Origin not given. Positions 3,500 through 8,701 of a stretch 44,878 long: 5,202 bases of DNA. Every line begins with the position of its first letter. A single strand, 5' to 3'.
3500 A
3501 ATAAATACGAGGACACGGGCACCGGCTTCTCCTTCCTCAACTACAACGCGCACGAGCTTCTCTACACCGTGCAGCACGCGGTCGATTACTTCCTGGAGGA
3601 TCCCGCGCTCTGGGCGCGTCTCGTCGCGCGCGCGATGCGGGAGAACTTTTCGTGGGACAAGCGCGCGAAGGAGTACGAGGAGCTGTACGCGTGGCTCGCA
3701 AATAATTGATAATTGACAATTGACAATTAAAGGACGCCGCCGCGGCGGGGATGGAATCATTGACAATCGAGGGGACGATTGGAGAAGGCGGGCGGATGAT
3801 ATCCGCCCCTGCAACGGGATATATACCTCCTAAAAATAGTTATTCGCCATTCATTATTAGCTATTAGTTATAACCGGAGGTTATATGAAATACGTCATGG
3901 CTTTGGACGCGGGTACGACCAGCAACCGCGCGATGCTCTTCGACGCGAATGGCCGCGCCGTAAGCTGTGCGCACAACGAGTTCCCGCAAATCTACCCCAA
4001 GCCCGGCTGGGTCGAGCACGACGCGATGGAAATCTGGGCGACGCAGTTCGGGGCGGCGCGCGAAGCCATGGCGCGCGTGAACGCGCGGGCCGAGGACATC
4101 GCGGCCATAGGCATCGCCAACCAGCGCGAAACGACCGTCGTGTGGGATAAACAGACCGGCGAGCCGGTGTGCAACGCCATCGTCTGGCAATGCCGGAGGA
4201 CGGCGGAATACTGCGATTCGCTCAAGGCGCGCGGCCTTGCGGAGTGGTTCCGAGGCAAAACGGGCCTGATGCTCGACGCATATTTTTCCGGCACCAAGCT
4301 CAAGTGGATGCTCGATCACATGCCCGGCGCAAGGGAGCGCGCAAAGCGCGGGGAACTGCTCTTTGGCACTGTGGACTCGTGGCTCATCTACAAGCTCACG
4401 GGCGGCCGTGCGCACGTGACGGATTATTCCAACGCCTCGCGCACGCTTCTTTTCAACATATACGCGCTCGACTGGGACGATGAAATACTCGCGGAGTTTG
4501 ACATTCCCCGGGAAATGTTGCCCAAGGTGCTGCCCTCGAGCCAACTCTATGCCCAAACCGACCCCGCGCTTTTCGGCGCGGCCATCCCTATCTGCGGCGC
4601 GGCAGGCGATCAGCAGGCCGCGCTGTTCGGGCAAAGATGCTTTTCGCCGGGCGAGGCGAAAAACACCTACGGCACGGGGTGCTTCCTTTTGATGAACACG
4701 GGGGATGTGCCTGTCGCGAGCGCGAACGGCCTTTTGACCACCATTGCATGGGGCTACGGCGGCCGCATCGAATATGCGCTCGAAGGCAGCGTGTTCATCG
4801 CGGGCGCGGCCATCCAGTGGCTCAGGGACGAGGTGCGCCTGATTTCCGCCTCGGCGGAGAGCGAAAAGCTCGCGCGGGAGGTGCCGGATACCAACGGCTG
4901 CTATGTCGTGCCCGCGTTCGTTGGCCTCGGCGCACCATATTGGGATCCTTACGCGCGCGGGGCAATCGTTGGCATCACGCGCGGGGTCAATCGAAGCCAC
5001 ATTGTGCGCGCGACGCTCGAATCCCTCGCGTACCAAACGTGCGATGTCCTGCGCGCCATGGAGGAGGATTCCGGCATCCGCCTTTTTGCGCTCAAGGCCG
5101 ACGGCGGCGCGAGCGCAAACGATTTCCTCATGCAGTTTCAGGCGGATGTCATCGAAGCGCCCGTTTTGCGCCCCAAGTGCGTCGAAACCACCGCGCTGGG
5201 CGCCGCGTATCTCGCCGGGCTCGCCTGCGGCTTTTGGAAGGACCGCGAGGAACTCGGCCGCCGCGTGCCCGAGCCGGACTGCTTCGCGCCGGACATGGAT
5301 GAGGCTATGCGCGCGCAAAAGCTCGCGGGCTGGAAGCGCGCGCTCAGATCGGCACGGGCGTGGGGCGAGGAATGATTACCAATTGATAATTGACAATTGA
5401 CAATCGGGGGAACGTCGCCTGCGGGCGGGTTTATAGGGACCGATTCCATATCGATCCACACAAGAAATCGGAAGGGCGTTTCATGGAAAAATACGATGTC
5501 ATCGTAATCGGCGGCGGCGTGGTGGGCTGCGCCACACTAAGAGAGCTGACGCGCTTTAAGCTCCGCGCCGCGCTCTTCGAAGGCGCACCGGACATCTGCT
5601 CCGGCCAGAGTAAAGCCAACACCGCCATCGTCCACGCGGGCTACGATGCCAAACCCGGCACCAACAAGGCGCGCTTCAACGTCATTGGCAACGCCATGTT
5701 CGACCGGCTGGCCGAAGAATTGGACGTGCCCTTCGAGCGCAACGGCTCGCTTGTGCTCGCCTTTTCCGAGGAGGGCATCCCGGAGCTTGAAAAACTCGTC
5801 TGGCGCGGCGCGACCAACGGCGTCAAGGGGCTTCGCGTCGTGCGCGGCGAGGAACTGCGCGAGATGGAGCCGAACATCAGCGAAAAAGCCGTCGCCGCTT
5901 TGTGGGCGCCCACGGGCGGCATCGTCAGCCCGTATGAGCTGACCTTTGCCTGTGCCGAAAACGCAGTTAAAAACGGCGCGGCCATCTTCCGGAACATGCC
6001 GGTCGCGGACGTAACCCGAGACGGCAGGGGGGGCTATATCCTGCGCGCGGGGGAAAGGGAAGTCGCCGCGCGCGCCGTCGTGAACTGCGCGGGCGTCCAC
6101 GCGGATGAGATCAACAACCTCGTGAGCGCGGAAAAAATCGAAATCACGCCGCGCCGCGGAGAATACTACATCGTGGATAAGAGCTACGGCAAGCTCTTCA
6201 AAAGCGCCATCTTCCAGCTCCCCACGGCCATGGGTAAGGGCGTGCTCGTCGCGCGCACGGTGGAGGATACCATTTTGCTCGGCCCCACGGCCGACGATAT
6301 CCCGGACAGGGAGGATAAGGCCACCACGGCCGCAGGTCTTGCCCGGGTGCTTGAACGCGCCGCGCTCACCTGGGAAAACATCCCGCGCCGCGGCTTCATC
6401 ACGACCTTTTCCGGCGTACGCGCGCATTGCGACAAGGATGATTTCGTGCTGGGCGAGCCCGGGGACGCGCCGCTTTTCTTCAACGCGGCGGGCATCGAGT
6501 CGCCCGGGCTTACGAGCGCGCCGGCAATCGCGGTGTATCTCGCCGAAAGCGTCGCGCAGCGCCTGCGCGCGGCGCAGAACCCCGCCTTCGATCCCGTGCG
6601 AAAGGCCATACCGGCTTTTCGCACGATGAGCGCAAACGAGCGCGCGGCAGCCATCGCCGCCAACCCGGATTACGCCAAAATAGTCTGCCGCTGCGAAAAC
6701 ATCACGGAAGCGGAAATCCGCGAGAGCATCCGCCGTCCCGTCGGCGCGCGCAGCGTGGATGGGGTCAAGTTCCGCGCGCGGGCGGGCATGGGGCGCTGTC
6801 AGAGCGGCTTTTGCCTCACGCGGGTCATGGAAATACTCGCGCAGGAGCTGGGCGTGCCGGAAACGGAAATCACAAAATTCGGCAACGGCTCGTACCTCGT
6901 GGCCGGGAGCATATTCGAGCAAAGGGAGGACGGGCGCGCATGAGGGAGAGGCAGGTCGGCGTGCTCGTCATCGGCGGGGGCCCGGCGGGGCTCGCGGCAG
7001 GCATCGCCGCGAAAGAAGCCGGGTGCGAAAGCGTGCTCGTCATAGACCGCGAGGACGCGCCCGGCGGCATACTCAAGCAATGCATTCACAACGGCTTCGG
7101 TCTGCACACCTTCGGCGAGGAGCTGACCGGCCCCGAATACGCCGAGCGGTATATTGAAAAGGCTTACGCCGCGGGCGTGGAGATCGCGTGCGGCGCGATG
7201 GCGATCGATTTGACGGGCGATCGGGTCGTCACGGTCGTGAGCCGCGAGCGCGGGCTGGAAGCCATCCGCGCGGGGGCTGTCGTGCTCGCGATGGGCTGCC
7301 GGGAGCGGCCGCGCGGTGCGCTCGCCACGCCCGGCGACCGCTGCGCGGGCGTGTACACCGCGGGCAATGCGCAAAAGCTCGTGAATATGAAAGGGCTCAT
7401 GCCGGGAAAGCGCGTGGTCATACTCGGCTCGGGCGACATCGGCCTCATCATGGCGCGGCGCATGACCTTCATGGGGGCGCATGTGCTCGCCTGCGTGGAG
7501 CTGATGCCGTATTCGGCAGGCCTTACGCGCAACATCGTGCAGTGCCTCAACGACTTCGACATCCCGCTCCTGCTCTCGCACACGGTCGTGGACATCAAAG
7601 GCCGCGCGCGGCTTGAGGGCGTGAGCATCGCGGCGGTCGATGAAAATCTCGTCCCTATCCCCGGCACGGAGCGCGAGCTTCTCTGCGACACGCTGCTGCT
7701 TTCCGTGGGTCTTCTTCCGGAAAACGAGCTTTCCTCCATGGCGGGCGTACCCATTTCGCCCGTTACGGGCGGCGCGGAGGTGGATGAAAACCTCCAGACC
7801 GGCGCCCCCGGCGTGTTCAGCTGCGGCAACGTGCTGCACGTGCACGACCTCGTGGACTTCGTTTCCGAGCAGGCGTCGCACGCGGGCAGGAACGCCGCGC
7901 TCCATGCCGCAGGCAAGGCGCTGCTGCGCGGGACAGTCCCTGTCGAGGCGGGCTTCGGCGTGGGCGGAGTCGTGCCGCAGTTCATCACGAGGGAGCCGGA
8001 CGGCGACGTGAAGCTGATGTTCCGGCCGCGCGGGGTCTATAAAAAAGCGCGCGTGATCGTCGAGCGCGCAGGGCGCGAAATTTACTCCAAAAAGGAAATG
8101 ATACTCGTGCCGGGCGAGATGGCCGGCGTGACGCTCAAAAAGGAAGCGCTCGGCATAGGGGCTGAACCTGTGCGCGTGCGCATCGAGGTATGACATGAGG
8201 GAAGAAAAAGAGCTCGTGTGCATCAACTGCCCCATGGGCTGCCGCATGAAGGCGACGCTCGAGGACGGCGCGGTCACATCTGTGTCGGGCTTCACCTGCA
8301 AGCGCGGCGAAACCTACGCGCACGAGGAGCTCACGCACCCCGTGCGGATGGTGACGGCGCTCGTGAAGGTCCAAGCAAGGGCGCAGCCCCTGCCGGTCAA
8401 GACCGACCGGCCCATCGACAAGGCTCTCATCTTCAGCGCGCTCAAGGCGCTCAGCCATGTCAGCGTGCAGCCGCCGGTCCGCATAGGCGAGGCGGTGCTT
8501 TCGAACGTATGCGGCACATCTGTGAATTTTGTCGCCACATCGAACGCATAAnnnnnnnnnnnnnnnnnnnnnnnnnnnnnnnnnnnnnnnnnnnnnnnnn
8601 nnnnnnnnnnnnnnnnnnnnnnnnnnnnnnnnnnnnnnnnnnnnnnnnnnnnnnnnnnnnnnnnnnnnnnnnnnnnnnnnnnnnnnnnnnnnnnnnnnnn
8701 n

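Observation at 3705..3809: Intergenic repeat family: 7-nt-phased ATTGACA arrays followed by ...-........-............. and a second hairpin, at least seven copies in 45 kb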

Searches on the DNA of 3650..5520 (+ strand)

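Call 57: search_rna_families(source=window, start=3650, end=5520, threshold=evalue, max_evalue=5)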
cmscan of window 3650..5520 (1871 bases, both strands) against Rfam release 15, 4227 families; matches with E-value up to 5: 4.
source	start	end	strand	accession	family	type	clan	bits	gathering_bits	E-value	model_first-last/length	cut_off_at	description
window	3698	3816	+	RF00166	PrrB_RsmZ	Gene; sRNA;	CL00106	19.4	44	0.091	1-133/133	no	PrrB/RsmZ RNA family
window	5276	5344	-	RF02489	GlsR26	Gene; snRNA; snoRNA; HACA-box;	-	16.6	100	3.9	1-114/114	no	Small nucleolar RNA GlsR26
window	4140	4205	+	RF01670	P17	Gene; sRNA;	-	12.1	45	3.9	1-282/282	no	Pseudomonas sRNA P17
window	4175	4240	-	RF01670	P17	Gene; sRNA;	-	12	45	4.2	1-282/282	no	Pseudomonas sRNA P17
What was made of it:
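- A weak PrrB/RsmZ-like hit covers copy A: 19 bits, E = 0.09, below threshold (call 57).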

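Call 66: build_rna_model(alignment_id=A1, structure=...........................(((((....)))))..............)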
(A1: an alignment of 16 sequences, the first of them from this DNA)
Model R1 built from alignment A1 (16 sequences, 55 columns); structure: as given.
model positions 51; base pairs 5; branch points 0; effective number of sequences 16; information 1.04 bits per position. Calibrated on 0.2 Mb of random sequence (short: E-values are rough).
structure used (alignment columns):
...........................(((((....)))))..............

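Call 67: search_with_rna_model(model_id=R1, sources=[window, L120, L034, L143, L146, L160, L162, L192, L203, L204, L205, L206], max_evalue=1)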
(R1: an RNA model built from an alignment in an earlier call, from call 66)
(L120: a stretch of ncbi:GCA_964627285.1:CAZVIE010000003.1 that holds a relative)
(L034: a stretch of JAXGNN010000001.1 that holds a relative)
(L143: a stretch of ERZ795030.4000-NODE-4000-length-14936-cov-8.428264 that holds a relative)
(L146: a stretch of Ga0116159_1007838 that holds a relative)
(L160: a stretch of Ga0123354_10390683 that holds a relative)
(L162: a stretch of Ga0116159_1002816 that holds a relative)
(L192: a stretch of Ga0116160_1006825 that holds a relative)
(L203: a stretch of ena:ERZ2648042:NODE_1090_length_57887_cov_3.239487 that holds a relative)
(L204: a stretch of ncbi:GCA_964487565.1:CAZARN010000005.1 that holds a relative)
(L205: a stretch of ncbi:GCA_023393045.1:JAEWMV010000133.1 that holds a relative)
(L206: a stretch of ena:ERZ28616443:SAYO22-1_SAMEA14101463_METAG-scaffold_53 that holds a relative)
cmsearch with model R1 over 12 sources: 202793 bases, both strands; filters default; matches with E-value up to 1: 32.
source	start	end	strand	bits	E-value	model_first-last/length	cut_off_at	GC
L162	4912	4962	+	73.1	5.5e-16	1-51/51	no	0.57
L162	5103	5153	+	73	5.6e-16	1-51/51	no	0.59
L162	5042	5091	+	71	1.8e-15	1-51/51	no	0.58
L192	8489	8538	+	71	1.8e-15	1-51/51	no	0.6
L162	4981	5030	+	70.4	2.5e-15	1-51/51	no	0.6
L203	9825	9874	-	65.2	4.8e-14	1-51/51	no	0.66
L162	5179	5228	+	63.3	1.4e-13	1-51/51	no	0.54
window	29581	29631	-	61.8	3.4e-13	1-51/51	no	0.67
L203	9756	9805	-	60.5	7.1e-13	1-51/51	no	0.66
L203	9686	9736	-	60.2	8.2e-13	1-51/51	no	0.69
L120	3422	3472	+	59.3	1.4e-12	1-51/51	no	0.55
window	5391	5442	+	58.2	2.7e-12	1-51/51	no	0.6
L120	11507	11558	+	58.2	2.7e-12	1-51/51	no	0.6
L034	70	120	-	53.9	3e-11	1-51/51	no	0.61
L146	6591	6642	+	52.2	8.1e-11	1-51/51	no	0.6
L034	9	59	-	52.2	8.2e-11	1-51/51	no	0.63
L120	19722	19771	+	52.1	8.8e-11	1-51/51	no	0.52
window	3714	3763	+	50.8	1.8e-10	1-51/51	no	0.52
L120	9830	9879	+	50.8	1.8e-10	1-51/51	no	0.52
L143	14088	14138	+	48.1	8.2e-10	1-51/51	no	0.67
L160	43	93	-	43.1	1.5e-08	1-51/51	no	0.71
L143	3706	3770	-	35.1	1.4e-06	1-51/51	no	0.63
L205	6433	6485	+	22.5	0.0019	1-51/51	no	0.55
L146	955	972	-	20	0.008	1-51/51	no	0.44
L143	14833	14852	+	15.4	0.11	1-51/51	no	0.25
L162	6866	6882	-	14.8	0.16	1-51/51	no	0.29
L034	6332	6345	-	13.9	0.26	1-51/51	no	0.29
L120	19831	19852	-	13.5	0.32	1-51/51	no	0.32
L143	14111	14124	-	13.1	0.4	24-37/51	no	1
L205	11095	11112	-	11.6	0.96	1-51/51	no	0.28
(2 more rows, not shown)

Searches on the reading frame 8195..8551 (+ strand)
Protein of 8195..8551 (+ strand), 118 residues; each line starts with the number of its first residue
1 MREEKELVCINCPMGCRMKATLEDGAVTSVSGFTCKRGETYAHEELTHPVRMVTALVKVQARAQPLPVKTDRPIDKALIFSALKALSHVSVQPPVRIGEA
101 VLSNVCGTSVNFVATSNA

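Call 60: search_protein_families(library=pfam, proteins=[window:8195-8551:+], max_evalue=0.0001)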
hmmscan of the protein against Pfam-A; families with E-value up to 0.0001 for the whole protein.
window:8195-8551:+ (118 aa): 1 family
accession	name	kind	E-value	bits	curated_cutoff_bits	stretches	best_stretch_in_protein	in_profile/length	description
PF07892.16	DUF1667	-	7.3e-26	90.4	27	1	36-115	1-81/82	Protein of unknown function (DUF1667)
